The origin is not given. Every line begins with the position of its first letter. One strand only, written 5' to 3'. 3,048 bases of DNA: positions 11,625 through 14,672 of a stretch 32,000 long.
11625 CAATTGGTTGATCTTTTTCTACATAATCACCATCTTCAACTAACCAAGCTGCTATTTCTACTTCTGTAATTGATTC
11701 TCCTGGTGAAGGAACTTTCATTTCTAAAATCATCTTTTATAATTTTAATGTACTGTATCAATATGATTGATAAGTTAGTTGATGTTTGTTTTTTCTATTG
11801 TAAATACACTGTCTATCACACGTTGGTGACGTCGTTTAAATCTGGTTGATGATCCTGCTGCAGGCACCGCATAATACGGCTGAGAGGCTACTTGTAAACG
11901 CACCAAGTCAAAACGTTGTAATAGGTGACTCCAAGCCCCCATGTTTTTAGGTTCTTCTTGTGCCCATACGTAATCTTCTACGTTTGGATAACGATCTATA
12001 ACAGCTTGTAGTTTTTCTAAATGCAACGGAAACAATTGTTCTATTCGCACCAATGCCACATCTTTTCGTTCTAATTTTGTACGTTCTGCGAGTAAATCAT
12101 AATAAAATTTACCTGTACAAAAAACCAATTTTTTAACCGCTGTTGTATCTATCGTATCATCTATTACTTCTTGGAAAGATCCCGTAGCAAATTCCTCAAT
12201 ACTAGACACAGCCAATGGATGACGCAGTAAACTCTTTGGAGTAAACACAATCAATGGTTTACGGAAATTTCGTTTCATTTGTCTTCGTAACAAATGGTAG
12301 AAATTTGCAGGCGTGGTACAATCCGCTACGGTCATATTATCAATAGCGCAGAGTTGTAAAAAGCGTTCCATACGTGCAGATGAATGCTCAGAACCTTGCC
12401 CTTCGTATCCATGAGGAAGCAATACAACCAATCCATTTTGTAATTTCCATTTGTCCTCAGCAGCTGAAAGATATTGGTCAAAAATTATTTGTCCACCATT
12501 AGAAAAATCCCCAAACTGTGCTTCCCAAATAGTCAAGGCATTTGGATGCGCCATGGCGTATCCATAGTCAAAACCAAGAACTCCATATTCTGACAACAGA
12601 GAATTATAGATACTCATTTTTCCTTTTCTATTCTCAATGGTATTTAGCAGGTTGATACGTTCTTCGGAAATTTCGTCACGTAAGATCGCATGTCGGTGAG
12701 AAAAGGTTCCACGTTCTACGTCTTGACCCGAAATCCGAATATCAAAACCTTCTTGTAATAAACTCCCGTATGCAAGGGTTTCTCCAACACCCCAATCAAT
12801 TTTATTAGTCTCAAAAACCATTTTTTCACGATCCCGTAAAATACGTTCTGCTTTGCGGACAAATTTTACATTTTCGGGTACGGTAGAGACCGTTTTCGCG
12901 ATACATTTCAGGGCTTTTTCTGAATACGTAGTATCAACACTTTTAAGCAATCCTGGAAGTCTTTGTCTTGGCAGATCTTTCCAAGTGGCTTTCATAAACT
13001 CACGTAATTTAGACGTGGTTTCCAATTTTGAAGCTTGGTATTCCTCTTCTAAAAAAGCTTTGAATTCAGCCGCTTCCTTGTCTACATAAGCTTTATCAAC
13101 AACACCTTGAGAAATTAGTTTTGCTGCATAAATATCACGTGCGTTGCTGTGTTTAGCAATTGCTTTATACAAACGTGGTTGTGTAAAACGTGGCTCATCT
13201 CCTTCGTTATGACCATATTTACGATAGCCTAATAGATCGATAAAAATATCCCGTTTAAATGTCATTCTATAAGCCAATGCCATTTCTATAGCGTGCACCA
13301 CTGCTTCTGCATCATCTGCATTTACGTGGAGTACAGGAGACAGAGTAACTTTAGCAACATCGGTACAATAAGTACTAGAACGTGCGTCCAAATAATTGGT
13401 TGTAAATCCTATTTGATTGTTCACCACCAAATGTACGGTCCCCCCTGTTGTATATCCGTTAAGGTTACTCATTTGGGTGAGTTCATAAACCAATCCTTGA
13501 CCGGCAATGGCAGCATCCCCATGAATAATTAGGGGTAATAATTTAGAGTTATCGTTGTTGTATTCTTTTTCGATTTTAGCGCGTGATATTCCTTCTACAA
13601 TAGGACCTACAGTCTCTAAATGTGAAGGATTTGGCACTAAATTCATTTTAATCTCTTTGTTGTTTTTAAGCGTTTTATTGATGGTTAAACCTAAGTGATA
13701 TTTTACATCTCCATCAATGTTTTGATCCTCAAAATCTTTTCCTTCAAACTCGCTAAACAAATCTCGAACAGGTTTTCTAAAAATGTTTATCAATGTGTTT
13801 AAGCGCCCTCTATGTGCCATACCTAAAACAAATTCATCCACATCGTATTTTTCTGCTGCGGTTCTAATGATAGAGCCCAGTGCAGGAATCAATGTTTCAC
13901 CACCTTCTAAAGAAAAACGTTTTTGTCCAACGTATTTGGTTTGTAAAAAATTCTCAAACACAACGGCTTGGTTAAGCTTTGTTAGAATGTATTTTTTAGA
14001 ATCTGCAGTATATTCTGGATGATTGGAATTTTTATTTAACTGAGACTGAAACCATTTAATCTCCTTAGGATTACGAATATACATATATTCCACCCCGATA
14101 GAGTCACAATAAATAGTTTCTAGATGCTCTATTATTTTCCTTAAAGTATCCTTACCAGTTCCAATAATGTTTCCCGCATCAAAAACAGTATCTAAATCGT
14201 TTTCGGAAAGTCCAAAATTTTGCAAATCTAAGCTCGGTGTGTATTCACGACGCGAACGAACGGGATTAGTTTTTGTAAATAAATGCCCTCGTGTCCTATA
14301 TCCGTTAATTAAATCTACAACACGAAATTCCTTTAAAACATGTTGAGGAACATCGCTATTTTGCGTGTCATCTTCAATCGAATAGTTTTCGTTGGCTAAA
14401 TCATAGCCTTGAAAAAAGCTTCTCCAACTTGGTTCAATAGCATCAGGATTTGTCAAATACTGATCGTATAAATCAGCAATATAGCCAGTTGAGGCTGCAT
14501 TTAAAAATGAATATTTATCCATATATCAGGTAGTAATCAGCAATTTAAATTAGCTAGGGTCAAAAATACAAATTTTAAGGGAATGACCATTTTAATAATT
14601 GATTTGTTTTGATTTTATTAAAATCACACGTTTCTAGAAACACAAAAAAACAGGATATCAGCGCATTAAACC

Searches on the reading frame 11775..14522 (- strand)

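Call 13: search_protein_families(library=pfam, proteins=[window:11775-14522:-], max_evalue=0.001)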
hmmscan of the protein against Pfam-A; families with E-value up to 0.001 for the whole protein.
window:11775-14522:- (915 aa): 4 families
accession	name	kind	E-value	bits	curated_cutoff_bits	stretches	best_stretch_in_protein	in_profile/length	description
PF00676.26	E1_dh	-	1.8e-50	172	22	1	187-502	7-295/300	Dehydrogenase E1 component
PF02779.29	Transket_pyr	-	5.1e-45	153.7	27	1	574-767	2-173/174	Transketolase, pyrimidine binding domain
PF16870.10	OxoGdeHyase_C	-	2.9e-39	134.7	27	1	772-907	1-151/151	2-oxoglutarate dehydrogenase C-terminal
PF16078.10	2-oxogl_dehyd_N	-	6.7e-13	48.4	27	1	5-41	2-38/41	2-oxoglutarate dehydrogenase N-terminus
